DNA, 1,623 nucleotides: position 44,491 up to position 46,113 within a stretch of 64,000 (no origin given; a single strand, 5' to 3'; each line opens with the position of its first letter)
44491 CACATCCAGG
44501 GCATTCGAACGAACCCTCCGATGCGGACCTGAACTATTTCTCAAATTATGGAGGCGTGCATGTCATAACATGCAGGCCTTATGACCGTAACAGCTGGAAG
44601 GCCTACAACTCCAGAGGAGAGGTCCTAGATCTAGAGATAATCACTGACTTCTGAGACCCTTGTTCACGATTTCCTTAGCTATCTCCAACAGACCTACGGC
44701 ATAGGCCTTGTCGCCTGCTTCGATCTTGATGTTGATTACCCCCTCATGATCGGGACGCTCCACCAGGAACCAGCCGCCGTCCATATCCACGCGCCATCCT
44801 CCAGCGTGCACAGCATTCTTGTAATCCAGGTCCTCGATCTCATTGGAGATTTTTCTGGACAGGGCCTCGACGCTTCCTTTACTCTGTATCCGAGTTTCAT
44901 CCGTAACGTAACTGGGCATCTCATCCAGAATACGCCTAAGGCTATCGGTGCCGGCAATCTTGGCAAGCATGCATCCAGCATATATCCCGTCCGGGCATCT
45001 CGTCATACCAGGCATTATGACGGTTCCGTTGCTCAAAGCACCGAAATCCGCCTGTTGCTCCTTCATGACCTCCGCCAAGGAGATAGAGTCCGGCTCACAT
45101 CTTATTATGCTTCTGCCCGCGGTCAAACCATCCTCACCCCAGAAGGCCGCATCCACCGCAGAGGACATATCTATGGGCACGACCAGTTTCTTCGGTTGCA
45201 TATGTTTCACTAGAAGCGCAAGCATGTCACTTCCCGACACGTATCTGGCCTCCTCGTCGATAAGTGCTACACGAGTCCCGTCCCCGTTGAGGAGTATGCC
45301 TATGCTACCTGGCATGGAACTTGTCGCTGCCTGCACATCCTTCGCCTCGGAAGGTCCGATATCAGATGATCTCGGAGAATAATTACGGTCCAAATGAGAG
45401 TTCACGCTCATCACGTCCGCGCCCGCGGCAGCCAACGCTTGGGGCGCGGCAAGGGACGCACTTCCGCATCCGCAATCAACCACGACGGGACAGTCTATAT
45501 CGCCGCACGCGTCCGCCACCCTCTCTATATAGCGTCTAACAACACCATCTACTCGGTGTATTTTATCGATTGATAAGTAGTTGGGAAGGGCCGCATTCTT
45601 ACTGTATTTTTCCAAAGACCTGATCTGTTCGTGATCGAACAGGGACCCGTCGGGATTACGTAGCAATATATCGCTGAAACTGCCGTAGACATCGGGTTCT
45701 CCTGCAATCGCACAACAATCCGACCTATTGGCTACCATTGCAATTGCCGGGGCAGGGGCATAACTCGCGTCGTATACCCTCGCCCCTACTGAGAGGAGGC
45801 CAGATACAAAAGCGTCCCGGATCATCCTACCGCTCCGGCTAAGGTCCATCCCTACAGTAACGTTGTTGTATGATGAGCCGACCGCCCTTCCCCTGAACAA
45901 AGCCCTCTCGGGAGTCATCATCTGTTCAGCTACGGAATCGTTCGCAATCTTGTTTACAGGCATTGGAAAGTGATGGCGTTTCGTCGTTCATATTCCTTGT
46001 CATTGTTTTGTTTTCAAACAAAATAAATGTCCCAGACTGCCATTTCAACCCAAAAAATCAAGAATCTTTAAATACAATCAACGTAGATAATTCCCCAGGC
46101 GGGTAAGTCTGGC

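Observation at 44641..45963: Phosphohexomutase-family paralog with every catalytic motif mutated: likely pseudoenzyme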

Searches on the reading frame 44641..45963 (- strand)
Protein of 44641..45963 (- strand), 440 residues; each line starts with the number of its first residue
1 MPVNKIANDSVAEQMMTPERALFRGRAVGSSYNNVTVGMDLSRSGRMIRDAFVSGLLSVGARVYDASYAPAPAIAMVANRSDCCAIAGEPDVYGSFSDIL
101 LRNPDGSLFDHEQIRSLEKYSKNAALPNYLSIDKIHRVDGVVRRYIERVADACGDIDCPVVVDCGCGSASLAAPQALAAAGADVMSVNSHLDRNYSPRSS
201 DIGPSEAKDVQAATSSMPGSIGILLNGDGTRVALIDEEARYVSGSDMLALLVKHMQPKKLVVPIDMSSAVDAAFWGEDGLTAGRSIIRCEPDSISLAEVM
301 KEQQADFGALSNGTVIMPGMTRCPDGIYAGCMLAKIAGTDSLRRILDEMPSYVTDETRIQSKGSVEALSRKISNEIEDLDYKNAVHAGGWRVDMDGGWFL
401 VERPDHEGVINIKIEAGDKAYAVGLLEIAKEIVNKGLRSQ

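Call 3: search_protein_families(library=pfam, proteins=[window:44641-45963:-], max_evalue=1)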
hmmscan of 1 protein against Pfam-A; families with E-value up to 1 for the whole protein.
window:44641-45963:- (440 aa): 5 families
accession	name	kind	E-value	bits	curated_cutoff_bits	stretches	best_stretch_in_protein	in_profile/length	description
PF02879.22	PGM_PMM_II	-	3e-09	37.8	29.3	1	154-238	17-102/103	Phosphoglucomutase/phosphomannomutase, alpha/beta/alpha domain II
PF02878.22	PGM_PMM_I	-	3e-08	33.9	22.5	1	11-83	13-91/138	Phosphoglucomutase/phosphomannomutase, alpha/beta/alpha domain I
PF02880.22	PGM_PMM_III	-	0.00051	20.6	20.7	1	283-349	43-112/115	Phosphoglucomutase/phosphomannomutase, alpha/beta/alpha domain III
PF17603.7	DUF5499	-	0.065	14.3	27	1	319-383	19-81/97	Family of unknown function (DUF5499)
PF23696.1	YneP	-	0.13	12.4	27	1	320-334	1-15/40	YneP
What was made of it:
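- On alpha-D-phosphohexomutase superfamily (fold): I 33.9 bits and II 37.8 bits above threshold; III 20.6 vs 20.7; IV not detected (call 3)
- Checked: Pfam domains I and II are above threshold, III is borderline (20.6 vs 20.7 bits) and IV is undetected (call 3).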

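Call 4: search_protein_families(library=ncbifam, proteins=[window:44641-45963:-], max_evalue=1)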
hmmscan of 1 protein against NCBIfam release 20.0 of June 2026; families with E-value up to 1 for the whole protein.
window:44641-45963:- (440 aa): 5 families
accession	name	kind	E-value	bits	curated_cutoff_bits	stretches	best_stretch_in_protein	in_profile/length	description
TIGR03990.1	Arch_GlmM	equivalog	7.3e-59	199.8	439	1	11-432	12-443/444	phosphoglucosamine mutase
TIGR01455.1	glmM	equivalog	5.3e-28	97.9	447.55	1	12-356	11-367/442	phosphoglucosamine mutase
NF046027.1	PhglucPhmanMutPgmG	equivalog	7.2e-17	61.2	600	1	33-425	45-442/460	phosphoglucomutase/phosphomannomutase PgmG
NF007088.0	PRK09542.1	equivalog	8.3e-13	48.1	618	1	144-423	162-443/456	phosphomannomutase/phosphoglucomutase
NF000058.2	Erm41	exception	0.14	12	350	1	148-199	22-71/173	23S rRNA (adenine(2058)-N(6))-methyltransferase Erm(41)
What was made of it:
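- Closest known: Archaeal phosphoglucosamine mutase GlmM. Same: Best NCBIfam hit over the full length (call 4).
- Checked: TIGR03990 Arch_GlmM scores 199.8 bits against a cutoff of 439 (call 4).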

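Call 5: search_solved_structures(query=window:44641-45963:-, max_evalue=1, show_alignments=3)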
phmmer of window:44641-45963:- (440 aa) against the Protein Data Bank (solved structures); distinct sequences matched with E-value up to 1: 20.
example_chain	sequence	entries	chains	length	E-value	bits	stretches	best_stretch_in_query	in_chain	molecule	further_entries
9du5_A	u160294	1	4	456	2.3e-35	125.7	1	11-437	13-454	Phosphoglucomutase/phosphomannomutase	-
1wqa_A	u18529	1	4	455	1.9e-32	116.1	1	11-437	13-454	phospho-sugar mutase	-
9ix8_A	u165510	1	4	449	1.1e-28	103.7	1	14-434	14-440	Phosphopentomutase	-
2f7l_A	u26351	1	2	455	2.6e-23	86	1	12-433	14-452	455aa long hypothetical phospho-sugar mutase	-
4il8_A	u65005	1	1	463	2.1e-21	79.7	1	13-417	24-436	Phosphomannomutase/phosphoglucomutase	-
1k2y_X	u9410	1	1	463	2.8e-21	79.3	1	13-417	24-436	phosphomannomutase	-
4mrq_A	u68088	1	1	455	3.5e-21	78.9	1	13-417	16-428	Phosphomannomutase/phosphoglucomutase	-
2fkm_X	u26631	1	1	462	3.5e-21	78.9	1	13-417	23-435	Phosphomannomutase/phosphoglucomutase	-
2fkf_A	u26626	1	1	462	3.7e-21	78.9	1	13-417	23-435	Phosphomannomutase/phosphoglucomutase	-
1k35_A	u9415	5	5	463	3.8e-21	78.9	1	13-417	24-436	Phosphomannomutase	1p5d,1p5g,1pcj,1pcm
2h4l_X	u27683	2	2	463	3.8e-21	78.9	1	13-417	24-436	Phosphomannomutase/phosphoglucomutase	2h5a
3rsm_A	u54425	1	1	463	5.5e-21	78.3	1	13-417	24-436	Phosphomannomutase/phosphoglucomutase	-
3bkq_X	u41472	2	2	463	4.5e-20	75.3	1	13-417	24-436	Phosphomannomutase/phosphoglucomutase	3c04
6gyz_A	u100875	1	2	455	3.9e-14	55.7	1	11-365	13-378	Phosphoglucosamine mutase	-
7ojr_A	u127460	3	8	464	1.8e-13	53.6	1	11-366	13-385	Phosphoglucosamine mutase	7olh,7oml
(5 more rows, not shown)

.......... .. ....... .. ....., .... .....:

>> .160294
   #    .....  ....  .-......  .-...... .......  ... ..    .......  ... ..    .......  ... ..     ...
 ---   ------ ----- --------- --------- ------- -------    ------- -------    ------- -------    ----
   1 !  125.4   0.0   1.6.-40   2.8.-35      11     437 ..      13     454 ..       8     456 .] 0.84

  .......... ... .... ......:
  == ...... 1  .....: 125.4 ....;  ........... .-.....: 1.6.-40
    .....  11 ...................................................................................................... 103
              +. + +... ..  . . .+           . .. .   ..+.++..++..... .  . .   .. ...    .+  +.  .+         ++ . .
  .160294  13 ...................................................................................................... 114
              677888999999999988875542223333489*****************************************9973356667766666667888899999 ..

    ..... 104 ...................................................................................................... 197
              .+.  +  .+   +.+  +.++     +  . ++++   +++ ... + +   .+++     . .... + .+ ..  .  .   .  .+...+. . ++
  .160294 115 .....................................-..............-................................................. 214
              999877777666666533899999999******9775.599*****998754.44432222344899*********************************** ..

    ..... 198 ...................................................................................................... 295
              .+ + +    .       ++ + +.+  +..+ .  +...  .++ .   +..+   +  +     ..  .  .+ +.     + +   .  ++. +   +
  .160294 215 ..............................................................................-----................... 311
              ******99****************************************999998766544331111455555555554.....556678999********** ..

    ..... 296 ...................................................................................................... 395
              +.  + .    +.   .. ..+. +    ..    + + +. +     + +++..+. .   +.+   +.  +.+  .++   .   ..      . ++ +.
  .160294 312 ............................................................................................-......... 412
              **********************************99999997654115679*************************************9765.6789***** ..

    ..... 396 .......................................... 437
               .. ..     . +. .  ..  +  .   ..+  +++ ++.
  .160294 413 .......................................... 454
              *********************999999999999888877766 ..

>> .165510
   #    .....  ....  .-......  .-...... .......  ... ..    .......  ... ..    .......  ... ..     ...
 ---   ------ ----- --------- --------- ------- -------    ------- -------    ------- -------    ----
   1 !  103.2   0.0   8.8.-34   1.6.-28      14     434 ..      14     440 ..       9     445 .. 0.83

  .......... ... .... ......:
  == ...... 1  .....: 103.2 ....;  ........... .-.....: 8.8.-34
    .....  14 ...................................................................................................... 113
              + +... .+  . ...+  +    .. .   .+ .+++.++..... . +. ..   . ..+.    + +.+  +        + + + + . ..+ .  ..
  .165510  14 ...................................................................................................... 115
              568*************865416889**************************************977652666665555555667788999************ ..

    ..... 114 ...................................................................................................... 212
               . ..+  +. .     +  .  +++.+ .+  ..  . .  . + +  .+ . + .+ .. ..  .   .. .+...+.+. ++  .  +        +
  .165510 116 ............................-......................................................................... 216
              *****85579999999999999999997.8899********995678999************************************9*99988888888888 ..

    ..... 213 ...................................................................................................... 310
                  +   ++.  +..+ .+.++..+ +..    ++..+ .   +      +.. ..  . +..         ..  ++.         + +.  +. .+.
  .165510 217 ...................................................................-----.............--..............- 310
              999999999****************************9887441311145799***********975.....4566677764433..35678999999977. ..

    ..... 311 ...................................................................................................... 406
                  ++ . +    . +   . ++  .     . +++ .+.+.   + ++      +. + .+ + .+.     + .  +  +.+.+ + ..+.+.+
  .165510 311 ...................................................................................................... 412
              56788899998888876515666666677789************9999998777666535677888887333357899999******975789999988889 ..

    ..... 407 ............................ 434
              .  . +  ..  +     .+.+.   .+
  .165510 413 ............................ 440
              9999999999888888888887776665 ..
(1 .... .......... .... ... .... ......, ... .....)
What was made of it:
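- Checked: It is collinear over residues 11-437 with T. kodakarensis PGM 9du5 (E 2e-35) and P. horikoshii PMM/PGM 1wqa (call 5).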

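Call 6: find_homologous_proteins(query=window:44641-45963:-, max_evalue=0.00001)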
Query window:44641-45963:- (440 aa): 54 proteins with E <= 0.00001 among 8000 candidates.
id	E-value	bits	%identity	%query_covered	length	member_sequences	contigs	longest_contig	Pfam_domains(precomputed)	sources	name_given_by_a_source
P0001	8.8e-289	975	100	100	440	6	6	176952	PF02878.23,PF02879.23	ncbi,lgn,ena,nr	ncbi:MAG TPA: hypothetical protein VJX93_04255 [Candidatus Methanomethylophilaceae archaeon]|nr:hypo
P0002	3.6e-239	812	83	100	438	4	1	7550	PF02878.23,PF02879.23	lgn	-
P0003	1.1e-191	656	67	100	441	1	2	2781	PF02878.23,PF02879.23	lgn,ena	-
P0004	1.1e-190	652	67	100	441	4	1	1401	PF02878.23,PF02879.23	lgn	-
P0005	5.0e-188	643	65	100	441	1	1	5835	PF02878.23,PF02879.23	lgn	-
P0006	8.2e-185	633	66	98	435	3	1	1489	PF02878.23,PF02879.23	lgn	-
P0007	2.2e-183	628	64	100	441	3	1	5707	PF02878.23,PF02879.23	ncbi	-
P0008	5.5e-181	620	64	100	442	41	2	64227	PF02878.23,PF02879.23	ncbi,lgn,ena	-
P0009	2.5e-180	618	63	100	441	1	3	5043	PF02878.23,PF02879.23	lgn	-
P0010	6.5e-180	617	63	100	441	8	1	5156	PF02878.23,PF02879.23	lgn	-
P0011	8.2e-178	610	62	100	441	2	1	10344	PF02878.23,PF02879.23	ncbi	-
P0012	8.7e-163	560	57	100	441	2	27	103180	PF02878.23,PF02879.23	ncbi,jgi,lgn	ncbi:MAG: hypothetical protein ACOX8L_02495 [Candidatus Methanomethylophilaceae archaeon]|jgi:phosph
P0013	3.1e-158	545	57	100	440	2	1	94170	PF02878.23,PF02879.23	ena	-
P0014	5.9e-107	376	42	96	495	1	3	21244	PF02878.23,PF02879.23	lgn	-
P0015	7.6e-85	304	40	98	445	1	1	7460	PF02878.23,PF02879.23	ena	-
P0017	8.6e-68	247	33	97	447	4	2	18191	PF02878.23,PF02879.23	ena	-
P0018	4.2e-66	242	34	96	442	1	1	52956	PF02878.23,PF02879.23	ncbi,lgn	-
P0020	2.8e-47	180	32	94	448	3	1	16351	PF02878.23,PF00408.27,PF02879.23,PF02880.23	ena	-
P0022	4.7e-46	176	30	97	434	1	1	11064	PF02878.23,PF00408.27,PF02879.23,PF02880.23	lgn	-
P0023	3.9e-21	94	25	94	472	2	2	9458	PF02878.23,PF00408.27,PF02879.23,PF02880.23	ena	-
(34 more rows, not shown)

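Call 9: find_encoding_contigs(protein=P0001, flank=10000, max_places=3)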
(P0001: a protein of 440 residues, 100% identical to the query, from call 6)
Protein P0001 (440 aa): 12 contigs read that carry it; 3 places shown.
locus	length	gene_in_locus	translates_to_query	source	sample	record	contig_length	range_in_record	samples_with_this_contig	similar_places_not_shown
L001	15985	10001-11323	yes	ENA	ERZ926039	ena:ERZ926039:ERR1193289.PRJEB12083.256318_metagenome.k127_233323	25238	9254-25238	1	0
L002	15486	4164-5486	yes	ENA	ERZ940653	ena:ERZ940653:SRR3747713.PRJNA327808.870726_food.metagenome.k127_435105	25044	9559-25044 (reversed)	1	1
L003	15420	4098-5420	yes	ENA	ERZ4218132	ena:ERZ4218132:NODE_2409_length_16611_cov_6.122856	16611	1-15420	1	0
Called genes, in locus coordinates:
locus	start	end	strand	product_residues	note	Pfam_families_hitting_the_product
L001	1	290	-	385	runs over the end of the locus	PF06849:DUF1246, PF06973:DUF1297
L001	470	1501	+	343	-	PF07728:AAA_5 (weak), PF01078:Mg_chelatase (weak), PF17863:AAA_lid_2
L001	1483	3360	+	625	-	PF00158:Sigma54_activat (weak), PF00493:MCM, PF01078:Mg_chelatase (faint), PF20030:bpMoxR (weak), PF07728:AAA_5, PF17863:AAA_lid_2, PF26791:AAPxQ, PF13519:VWA_2, +1 more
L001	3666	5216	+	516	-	PF13289:SIR2_2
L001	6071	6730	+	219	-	PF00827:Ribosomal_L15e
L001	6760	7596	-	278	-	PF22025:ThiI_fer, PF02926:THUMP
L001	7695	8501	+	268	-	PF01925:TauE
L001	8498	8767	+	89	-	-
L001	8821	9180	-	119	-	-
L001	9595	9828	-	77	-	-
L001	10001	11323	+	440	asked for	PF02878:PGM_PMM_I, PF02879:PGM_PMM_II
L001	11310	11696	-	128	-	PF14464:Prok-JAB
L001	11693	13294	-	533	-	PF00459:Inositol_P, PF01513:NAD_kinase, PF20143:NAD_kinase_C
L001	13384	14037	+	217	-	PF01269:Fibrillarin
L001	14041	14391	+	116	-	PF00293:NUDIX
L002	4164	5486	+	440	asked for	PF02878:PGM_PMM_I, PF02879:PGM_PMM_II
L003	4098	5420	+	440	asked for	PF02878:PGM_PMM_I, PF02879:PGM_PMM_II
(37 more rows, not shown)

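Call 10: find_encoding_contigs(protein=P0012, flank=8000, max_places=1)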
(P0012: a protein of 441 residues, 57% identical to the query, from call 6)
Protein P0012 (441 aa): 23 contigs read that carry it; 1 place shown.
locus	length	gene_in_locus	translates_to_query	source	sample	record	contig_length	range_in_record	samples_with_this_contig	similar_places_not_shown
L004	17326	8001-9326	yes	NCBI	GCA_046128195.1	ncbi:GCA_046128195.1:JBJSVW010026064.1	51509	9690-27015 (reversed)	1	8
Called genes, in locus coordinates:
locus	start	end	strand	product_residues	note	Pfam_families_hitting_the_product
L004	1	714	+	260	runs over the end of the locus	PF00398:RrnaAD, PF08241:Methyltransf_11 (faint), PF13649:Methyltransf_25 (weak)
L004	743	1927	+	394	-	PF01926:MMR_HSR1, PF02421:FeoB_N, PF08438:YGR210-like_G4, PF02824:TGS, PF06071:YchF-GTPase_C (faint)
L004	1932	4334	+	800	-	PF03104:DNA_pol_B_exo1, PF10108:DNA_pol_B_exo2 (weak), PF00136:DNA_pol_B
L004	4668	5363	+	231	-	PF00827:Ribosomal_L15e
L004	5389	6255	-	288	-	PF22025:ThiI_fer, PF02926:THUMP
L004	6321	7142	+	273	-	PF01925:TauE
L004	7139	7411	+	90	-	PF07843:DUF1634 (weak)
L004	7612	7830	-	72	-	-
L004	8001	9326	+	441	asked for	PF02878:PGM_PMM_I, PF02879:PGM_PMM_II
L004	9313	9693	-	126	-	PF14464:Prok-JAB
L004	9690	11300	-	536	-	PF00459:Inositol_P, PF01513:NAD_kinase, PF20143:NAD_kinase_C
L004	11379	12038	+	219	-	PF01269:Fibrillarin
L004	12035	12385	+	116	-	PF00293:NUDIX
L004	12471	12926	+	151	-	PF08069:Ribosomal_S13_N, PF00312:Ribosomal_S15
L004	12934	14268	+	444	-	PF01368:DHH, PF02272:DHHA1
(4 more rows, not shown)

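Call 11: find_encoding_contigs(protein=P0018, flank=8000, max_places=1)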
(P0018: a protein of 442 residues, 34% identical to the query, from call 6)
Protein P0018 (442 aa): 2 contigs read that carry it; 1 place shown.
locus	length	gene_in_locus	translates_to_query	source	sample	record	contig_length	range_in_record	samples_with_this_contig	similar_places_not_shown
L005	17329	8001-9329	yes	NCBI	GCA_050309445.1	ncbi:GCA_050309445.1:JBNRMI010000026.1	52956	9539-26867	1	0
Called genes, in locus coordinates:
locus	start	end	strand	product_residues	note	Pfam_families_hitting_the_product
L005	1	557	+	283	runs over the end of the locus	PF13187:Fer4_9 (faint), PF12837:Fer4_6 (faint), PF13237:Fer4_10 (faint)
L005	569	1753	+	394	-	PF01926:MMR_HSR1, PF02421:FeoB_N (faint), PF08438:YGR210-like_G4, PF02824:TGS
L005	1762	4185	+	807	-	PF03104:DNA_pol_B_exo1, PF00136:DNA_pol_B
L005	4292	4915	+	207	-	PF00827:Ribosomal_L15e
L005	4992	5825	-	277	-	PF22025:ThiI_fer, PF02926:THUMP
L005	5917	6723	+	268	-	PF01925:TauE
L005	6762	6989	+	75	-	PF07843:DUF1634 (weak)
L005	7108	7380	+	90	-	PF00583:Acetyltransf_1, PF13508:Acetyltransf_7 (weak), PF14542:Acetyltransf_CG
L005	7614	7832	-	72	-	-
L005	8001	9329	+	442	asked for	PF02878:PGM_PMM_I (weak), PF02879:PGM_PMM_II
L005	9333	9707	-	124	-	PF14464:Prok-JAB (weak)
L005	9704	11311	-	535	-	PF00459:Inositol_P, PF01513:NAD_kinase, PF20143:NAD_kinase_C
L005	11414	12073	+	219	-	PF01269:Fibrillarin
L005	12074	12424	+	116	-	PF00293:NUDIX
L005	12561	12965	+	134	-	PF08069:Ribosomal_S13_N, PF00312:Ribosomal_S15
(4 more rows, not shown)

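Call 12: find_encoding_contigs(protein=P0017, flank=8000, max_places=1)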
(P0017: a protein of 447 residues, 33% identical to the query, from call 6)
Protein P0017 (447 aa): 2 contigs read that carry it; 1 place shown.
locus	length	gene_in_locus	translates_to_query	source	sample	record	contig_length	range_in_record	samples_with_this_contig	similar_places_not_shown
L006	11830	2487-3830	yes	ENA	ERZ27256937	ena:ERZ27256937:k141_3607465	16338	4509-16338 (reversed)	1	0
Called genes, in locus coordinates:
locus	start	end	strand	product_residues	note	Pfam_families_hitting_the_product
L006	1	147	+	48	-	?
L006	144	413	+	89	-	-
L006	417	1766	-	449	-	PF05496:RuvB_N, PF13173:AAA_14 (weak), PF00004:AAA, PF16193:AAA_assoc_2, PF12002:MgsA_C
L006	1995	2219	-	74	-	-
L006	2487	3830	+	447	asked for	PF02878:PGM_PMM_I, PF02879:PGM_PMM_II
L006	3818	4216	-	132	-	PF14464:Prok-JAB (weak)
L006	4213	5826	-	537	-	PF00459:Inositol_P, PF01513:NAD_kinase, PF20143:NAD_kinase_C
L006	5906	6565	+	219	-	PF01269:Fibrillarin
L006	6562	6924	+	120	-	PF00293:NUDIX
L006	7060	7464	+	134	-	PF08069:Ribosomal_S13_N, PF00312:Ribosomal_S15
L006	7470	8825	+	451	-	PF01368:DHH, PF02272:DHHA1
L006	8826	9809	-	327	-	PF00814:TsaD, PF22521:HypF_C_2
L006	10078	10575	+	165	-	PF02310:B12-binding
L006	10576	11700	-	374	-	PF00696:AA_kinase, PF01472:PUA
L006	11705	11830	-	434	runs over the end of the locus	PF00171:Aldedh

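Call 13: find_encoding_contigs(protein=P0014, flank=8000, max_places=1)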
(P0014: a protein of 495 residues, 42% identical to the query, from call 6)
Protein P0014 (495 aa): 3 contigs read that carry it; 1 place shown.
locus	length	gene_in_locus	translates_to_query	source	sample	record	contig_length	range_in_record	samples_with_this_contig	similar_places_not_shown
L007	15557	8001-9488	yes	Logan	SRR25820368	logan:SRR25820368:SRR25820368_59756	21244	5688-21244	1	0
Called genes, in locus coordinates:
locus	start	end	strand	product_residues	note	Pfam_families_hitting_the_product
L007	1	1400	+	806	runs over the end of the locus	PF03104:DNA_pol_B_exo1, PF00136:DNA_pol_B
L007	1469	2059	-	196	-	-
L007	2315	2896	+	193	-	PF00827:Ribosomal_L15e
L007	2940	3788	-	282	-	PF22025:ThiI_fer, PF02926:THUMP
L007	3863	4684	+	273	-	PF01925:TauE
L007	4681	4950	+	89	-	PF07843:DUF1634 (weak)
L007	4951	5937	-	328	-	PF01625:PMSR, PF01641:SelR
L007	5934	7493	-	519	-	PF00171:Aldedh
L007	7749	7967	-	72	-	-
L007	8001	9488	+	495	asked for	PF02878:PGM_PMM_I, PF02879:PGM_PMM_II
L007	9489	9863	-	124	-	PF14464:Prok-JAB (weak)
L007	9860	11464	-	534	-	PF00459:Inositol_P, PF01513:NAD_kinase, PF20143:NAD_kinase_C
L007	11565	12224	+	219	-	PF01269:Fibrillarin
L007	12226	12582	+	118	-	PF00293:NUDIX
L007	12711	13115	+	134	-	PF08069:Ribosomal_S13_N, PF00312:Ribosomal_S15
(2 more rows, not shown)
